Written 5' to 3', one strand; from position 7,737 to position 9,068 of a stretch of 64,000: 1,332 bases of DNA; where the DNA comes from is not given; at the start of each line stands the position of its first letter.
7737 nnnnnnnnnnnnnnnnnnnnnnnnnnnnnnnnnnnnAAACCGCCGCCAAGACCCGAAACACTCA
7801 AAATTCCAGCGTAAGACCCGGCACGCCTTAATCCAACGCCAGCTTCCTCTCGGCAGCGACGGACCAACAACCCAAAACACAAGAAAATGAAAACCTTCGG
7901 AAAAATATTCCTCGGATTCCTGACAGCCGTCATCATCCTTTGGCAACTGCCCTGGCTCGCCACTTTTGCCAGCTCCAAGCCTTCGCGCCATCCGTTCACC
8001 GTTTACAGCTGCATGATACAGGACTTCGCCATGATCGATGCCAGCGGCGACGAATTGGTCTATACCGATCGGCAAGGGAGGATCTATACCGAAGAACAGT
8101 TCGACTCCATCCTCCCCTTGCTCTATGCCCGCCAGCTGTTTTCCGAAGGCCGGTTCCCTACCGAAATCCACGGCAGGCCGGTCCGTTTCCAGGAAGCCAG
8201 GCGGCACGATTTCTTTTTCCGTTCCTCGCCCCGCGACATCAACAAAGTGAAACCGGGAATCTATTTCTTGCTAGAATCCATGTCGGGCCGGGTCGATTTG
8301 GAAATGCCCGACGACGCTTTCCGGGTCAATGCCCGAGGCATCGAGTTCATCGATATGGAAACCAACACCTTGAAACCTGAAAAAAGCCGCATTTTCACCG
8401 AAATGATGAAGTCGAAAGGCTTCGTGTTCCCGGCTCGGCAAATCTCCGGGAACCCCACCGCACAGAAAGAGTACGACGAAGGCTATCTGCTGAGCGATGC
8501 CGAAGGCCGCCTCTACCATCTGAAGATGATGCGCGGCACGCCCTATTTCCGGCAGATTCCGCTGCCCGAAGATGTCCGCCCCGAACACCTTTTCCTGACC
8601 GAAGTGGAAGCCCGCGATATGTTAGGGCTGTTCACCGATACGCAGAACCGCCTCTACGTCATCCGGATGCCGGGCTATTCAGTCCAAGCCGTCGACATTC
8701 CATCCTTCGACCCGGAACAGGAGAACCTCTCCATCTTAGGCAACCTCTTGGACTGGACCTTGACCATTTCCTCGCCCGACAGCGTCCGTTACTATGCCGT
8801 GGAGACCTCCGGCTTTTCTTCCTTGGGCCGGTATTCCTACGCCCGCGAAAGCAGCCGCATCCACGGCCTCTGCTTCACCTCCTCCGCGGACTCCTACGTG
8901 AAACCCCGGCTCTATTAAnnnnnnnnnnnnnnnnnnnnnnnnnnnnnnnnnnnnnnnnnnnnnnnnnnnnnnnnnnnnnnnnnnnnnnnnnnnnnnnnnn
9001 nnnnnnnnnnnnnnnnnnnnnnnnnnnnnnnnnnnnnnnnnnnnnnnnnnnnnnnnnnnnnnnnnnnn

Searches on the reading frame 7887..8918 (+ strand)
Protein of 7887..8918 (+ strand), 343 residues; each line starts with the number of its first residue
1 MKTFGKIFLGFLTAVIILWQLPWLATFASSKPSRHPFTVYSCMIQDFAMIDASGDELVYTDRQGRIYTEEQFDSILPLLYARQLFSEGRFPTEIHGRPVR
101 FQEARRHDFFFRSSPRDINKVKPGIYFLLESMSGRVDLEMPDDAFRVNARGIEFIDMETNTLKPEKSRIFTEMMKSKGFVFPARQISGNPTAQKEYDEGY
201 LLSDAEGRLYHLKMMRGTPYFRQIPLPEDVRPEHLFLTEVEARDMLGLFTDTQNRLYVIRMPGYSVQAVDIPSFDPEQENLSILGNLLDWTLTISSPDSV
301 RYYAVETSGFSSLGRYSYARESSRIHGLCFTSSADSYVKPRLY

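Call 66: search_protein_families(library=pfam, proteins=[window:7887-8918:+], max_evalue=0.001)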
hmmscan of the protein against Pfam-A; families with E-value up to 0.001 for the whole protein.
window:7887-8918:+ (343 aa): 1 family
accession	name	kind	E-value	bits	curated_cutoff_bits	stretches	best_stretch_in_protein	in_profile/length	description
PF16149.10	DUF4857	-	3e-106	355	25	1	37-305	1-270/270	Domain of unknown function (DUF4857)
